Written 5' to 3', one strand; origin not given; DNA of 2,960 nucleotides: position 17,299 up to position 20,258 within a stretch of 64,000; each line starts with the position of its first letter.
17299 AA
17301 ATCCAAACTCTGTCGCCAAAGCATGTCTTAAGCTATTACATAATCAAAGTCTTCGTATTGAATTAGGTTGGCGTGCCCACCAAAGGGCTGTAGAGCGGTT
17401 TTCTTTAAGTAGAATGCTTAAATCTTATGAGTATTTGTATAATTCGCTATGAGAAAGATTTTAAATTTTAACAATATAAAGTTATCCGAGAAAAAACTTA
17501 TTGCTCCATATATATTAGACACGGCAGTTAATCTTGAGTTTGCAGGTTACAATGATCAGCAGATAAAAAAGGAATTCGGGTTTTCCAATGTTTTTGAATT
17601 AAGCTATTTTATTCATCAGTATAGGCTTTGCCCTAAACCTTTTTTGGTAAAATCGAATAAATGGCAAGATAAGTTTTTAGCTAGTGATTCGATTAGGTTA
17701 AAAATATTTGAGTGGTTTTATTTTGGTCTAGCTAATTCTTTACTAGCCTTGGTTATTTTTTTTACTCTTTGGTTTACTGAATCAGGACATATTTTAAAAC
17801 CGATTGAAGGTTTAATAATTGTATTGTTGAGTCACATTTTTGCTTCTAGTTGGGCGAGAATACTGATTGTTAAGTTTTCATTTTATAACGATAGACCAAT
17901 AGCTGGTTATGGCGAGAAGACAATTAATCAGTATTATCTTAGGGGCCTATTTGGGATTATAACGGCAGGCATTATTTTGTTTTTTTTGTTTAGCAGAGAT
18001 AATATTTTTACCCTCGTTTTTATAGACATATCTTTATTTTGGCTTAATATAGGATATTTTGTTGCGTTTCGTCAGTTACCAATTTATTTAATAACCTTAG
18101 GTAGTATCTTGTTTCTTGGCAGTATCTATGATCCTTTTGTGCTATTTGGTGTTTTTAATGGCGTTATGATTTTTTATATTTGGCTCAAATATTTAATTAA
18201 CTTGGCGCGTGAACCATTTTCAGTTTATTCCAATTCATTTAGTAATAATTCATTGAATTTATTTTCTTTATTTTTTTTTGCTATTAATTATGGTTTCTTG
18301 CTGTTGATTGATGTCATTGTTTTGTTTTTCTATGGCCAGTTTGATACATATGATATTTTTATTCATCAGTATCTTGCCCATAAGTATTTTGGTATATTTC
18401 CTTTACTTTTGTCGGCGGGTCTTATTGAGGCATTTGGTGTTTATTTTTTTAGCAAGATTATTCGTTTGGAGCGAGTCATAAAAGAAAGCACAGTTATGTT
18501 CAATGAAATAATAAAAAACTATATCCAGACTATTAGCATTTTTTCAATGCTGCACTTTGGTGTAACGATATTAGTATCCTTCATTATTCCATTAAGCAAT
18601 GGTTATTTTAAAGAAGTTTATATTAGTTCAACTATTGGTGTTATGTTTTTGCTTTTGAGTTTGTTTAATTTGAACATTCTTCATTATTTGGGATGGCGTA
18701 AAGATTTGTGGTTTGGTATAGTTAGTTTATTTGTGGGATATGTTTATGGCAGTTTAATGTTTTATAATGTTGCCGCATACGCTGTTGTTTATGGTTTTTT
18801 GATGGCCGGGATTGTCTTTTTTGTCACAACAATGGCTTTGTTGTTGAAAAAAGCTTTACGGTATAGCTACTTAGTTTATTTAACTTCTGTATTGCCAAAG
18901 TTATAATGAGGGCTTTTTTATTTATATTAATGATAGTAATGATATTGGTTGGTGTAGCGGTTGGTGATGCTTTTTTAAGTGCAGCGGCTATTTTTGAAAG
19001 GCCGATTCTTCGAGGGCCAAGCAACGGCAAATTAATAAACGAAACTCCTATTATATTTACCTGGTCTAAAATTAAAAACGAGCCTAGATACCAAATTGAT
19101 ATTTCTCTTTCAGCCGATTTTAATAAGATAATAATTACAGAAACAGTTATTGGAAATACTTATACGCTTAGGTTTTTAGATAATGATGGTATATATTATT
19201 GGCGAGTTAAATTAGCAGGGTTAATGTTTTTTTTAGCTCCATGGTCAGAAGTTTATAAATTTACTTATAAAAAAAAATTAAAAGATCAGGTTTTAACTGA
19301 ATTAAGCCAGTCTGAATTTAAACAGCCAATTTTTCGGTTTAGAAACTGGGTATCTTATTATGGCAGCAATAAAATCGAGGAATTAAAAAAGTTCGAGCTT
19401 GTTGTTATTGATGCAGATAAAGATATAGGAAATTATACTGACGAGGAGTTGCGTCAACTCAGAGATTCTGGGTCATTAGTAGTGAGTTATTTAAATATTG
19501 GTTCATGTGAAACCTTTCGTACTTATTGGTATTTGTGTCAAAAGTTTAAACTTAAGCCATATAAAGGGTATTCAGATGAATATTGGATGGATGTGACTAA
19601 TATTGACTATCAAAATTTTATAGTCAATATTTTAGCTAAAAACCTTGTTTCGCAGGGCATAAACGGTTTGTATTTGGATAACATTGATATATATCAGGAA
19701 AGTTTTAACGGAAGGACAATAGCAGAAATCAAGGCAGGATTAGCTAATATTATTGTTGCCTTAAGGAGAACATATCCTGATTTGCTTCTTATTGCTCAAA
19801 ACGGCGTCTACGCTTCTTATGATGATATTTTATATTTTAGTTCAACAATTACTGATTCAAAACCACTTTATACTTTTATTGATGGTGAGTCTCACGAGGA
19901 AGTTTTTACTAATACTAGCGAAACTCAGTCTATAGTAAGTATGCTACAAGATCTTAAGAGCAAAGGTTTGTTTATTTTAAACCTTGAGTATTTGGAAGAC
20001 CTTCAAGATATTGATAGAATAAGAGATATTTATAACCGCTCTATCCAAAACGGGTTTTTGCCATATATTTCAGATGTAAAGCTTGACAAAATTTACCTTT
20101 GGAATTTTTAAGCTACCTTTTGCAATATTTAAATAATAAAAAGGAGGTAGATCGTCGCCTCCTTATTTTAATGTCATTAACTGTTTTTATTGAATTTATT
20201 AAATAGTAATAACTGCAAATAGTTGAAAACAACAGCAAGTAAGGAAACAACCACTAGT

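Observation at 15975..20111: Pel/GAG-like exopolysaccharide mini-locus: GT4, 12-TM membrane protein and GH114-like hydrolase translationally coupled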

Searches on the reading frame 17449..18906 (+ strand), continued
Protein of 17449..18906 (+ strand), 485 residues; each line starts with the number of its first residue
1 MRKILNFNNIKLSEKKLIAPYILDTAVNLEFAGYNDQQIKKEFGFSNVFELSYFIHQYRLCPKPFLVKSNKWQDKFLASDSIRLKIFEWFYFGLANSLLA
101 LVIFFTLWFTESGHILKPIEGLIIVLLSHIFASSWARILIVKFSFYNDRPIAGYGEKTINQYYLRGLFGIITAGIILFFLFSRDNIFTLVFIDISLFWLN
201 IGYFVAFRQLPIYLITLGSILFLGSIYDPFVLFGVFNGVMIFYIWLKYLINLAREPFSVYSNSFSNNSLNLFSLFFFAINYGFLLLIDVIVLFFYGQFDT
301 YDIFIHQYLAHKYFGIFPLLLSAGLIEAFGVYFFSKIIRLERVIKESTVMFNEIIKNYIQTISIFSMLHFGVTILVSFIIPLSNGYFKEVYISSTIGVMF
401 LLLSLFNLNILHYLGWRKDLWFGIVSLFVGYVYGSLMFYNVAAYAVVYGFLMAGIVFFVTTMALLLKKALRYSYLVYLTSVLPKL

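Call 90: search_protein_families(library=ncbifam, proteins=[L011:6337-7989:+, L007:1435-2898:+, L011:7995-9539:+], max_evalue=0.01)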
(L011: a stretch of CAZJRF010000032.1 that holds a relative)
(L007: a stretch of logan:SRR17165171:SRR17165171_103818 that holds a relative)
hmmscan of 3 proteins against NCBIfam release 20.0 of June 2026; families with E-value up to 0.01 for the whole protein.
L011:6337-7989:+ (551 aa): 26 families (the best 25 are shown)
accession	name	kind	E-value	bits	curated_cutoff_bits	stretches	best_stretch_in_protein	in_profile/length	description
NF038011.1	PelF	equivalog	2e-45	155.8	100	2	244-546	164-489/489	GT4 family glycosyltransferase PelF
TIGR03088.1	stp2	hypoth_equivalog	1e-27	97.2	409.05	1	331-549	143-373/374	TIGR03088 family PEP-CTERM/XrtA system glycosyltransferase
TIGR03999.1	thiol_BshA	equivalog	1.2e-23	83.6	273.7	1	341-549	162-373/375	N-acetyl-alpha-D-glucosaminyl L-malate synthase BshA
NF041876.1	EPS_EpsE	equivalog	1.1e-18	67.7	400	1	347-530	186-376/389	exopolysaccharide biosynthesis GT4 family glycosyltransferase EpsE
TIGR03449.1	mycothiol_MshA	equivalog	1.4e-16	60.4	462.5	1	255-549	104-403/406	D-inositol-3-phosphate glycosyltransferase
NF038255.1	exopoly_VpsD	equivalog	3.7e-16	59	300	1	343-549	172-379/381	VpsD family glycosyltransferase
NF047880.1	glyco_SdgA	exception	3.1e-14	52.4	800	1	366-537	307-478/488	serine-aspartate repeat adhesin O-glycosyltransferase SdgA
NF041010.1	glycosy_Agl16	equivalog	2.2e-12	46.5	575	1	322-538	131-340/352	glycosylation protein Agl16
NF038229.1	Glyco4_Geo_Pelo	equivalog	8e-12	44.8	400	1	342-529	128-317/338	GPMC system family 4 glycosyltransferase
TIGR04063.1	stp3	hypoth_equivalog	9.8e-12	44.4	442.05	1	299-548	134-394/397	TIGR04063 family PEP-CTERM/XrtA system glycosyltransferase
NF011726.0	PRK15179.1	equivalog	1.2e-11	43.7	733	1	338-542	473-687/694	Vi polysaccharide biosynthesis protein TviE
NF050063.1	ProtGlycPglJ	equivalog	2.5e-11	43.4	500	1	313-534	132-351/363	N-acetylgalactosamine-N,N'-diacetylbacillosaminyl-diphospho-undecaprenol 4-alpha-N-acetylgalactosaminyltransferase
NF047881.1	glyco_SdgB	exception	4.8e-10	38.7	800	1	365-546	312-493/496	serine-aspartate repeat adhesin O-glycosyltransferase SdgB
TIGR04005.1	wcaL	equivalog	4.4e-09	35.7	537.6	1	321-507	171-362/406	colanic acid biosynthesis glycosyltransferase WcaL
TIGR04157.1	glyco_rSAM_CFB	subfamily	7.5e-09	35.1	400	1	339-538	185-398/406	TIGR04157 family glycosyltransferase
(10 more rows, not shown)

L007:1435-2898:+ (488 aa): 24 families
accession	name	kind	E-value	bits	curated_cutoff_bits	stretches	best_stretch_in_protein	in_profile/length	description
NF038011.1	PelF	equivalog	6.4e-46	157.4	100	2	184-483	167-489/489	GT4 family glycosyltransferase PelF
TIGR03088.1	stp2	hypoth_equivalog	1.3e-22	80.3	409.05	1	273-486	148-373/374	TIGR03088 family PEP-CTERM/XrtA system glycosyltransferase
NF041876.1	EPS_EpsE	equivalog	1.4e-22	80.5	400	1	281-468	183-377/389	exopolysaccharide biosynthesis GT4 family glycosyltransferase EpsE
TIGR03999.1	thiol_BshA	equivalog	1.4e-18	67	273.7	1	284-486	167-373/375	N-acetyl-alpha-D-glucosaminyl L-malate synthase BshA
NF047880.1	glyco_SdgA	exception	1.2e-15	57.1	800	1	311-474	315-478/488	serine-aspartate repeat adhesin O-glycosyltransferase SdgA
TIGR03449.1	mycothiol_MshA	equivalog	5.5e-14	51.9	462.5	1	314-485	222-402/406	D-inositol-3-phosphate glycosyltransferase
NF038255.1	exopoly_VpsD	equivalog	2.8e-13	49.5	300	1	278-425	170-319/381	VpsD family glycosyltransferase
TIGR04005.1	wcaL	equivalog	4.1e-12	45.7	537.6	1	255-472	168-392/406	colanic acid biosynthesis glycosyltransferase WcaL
TIGR04063.1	stp3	hypoth_equivalog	1e-11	44.4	442.05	1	243-483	141-392/397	TIGR04063 family PEP-CTERM/XrtA system glycosyltransferase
NF011726.0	PRK15179.1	equivalog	1.2e-11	43.7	733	1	278-482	476-690/694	Vi polysaccharide biosynthesis protein TviE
NF047881.1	glyco_SdgB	exception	1.3e-11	43.9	800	1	311-482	321-492/496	serine-aspartate repeat adhesin O-glycosyltransferase SdgB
NF041010.1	glycosy_Agl16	equivalog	1.2e-10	40.9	575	1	274-470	146-335/352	glycosylation protein Agl16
TIGR04047.1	MSMEG_0565_glyc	hypoth_equivalog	9.7e-10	38.1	259.85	1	314-468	196-356/373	MSMEG_0565 family glycosyltransferase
NF038229.1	Glyco4_Geo_Pelo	equivalog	5.2e-09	35.6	400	1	278-466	127-315/338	GPMC system family 4 glycosyltransferase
NF050063.1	ProtGlycPglJ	equivalog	1.3e-08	34.4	500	1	250-471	133-351/363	N-acetylgalactosamine-N,N'-diacetylbacillosaminyl-diphospho-undecaprenol 4-alpha-N-acetylgalactosaminyltransferase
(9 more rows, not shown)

L011:7995-9539:+ (515 aa): 0 families

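Call 92: fold_search(model_id=the predicted structure, library=pdb)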
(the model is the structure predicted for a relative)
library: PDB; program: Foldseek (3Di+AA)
matches with E <= 10: 173; with E <= 0.001: 0
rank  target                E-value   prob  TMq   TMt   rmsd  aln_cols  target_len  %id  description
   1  9g9m_A                6.4e-03  1.00  0.45  0.51   8.1       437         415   12  Lipid III flippase WzxE with NB10 and NB7 nanobodies in outward-facing conformation - crystal 1 (released 2025-01-22)
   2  9g95_A                9.7e-03  1.00  0.44  0.49   8.6       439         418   13  Lipid III flippase WzxE with NB10 nanobody in outward-facing conformation at 2.7552 A (released 2025-01-22)
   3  4mlb_A                1.2e-02  1.00  0.33  0.35  20.7       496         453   11  Reverse polarity of binding pocket suggests different function of a MOP superfamily transporter from Pyrococcus furios (released 2013-09-25)
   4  9g9o_A                1.3e-02  1.00  0.43  0.48   8.7       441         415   13  Lipid III flippase WzxE with NB10 and NB7 nanobodies in outward-facing conformation - crystal 2 (released 2025-01-22)
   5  6z70_A                1.5e-02  1.00  0.48  0.51   8.0       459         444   12  Structure of the MATE family multidrug resistance transporter Aq_128 from Aquifex aeolicus in the outward-facing state (released 2021-12-01)
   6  9g9p_A                1.9e-02  1.00  0.40  0.45   9.5       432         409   13  Lipid III flippase WzxE with NB10 and NB7 nanobodies in inward-facing conformation - crystal 2 (released 2025-01-22)
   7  6z71_A                2.2e-02  1.00  0.49  0.55   7.3       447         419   13  Structure of the MATE family multidrug resistance transporter Aq_128 from Aquifex aeolicus in the outward-facing state (released 2021-12-01)
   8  7dqk_B                2.4e-02  0.99  0.37  0.37  19.6       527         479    9  A nicotine MATE transporter, Nicotiana tabacum MATE2 (NtMATE2) (released 2021-06-09)
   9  9g9n_A                2.6e-02  1.00  0.41  0.47   9.6       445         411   13  Lipid III flippase WzxE with NB10 and NB7 nanobodies in inward-facing conformation - crystal 1 (released 2025-01-22)
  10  9rsj_A                2.6e-02  1.00  0.36  0.38  10.1       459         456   14  Cryo-EM structure of MATE transporter NorM-VC in complex with doxorubicin (released 2025-11-26)
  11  6fv8_B                2.7e-02  1.00  0.47  0.51   7.8       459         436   13  Dimer structure of the MATE family multidrug resistance transporter Aq_128 from Aquifex aeolicus in the outward-facing (released 2019-03-20)
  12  6hfb_D                2.8e-02  1.00  0.44  0.46   9.2       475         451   10  Outward-facing conformation of a multidrug resistance MATE family transporter of the MOP superfamily. (released 2019-06-12)
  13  4z3n                  3.1e-02  1.00  0.42  0.45   9.0       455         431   12  Crystal structure of the MATE transporter ClbM (released 2016-01-13)
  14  3vvn                  3.5e-02  0.99  0.32  0.35  22.6       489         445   12  Crystal structure of MATE in the straight conformation (released 2013-04-03)
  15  3wbn_A                4.3e-02  0.97  0.31  0.32  22.8       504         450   13  Crystal structure of MATE in complex with MaL6 (released 2013-06-12)
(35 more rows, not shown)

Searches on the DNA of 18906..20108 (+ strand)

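Call 89: search_rna_families(source=L002, start=2000, end=12000, threshold=gathering)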
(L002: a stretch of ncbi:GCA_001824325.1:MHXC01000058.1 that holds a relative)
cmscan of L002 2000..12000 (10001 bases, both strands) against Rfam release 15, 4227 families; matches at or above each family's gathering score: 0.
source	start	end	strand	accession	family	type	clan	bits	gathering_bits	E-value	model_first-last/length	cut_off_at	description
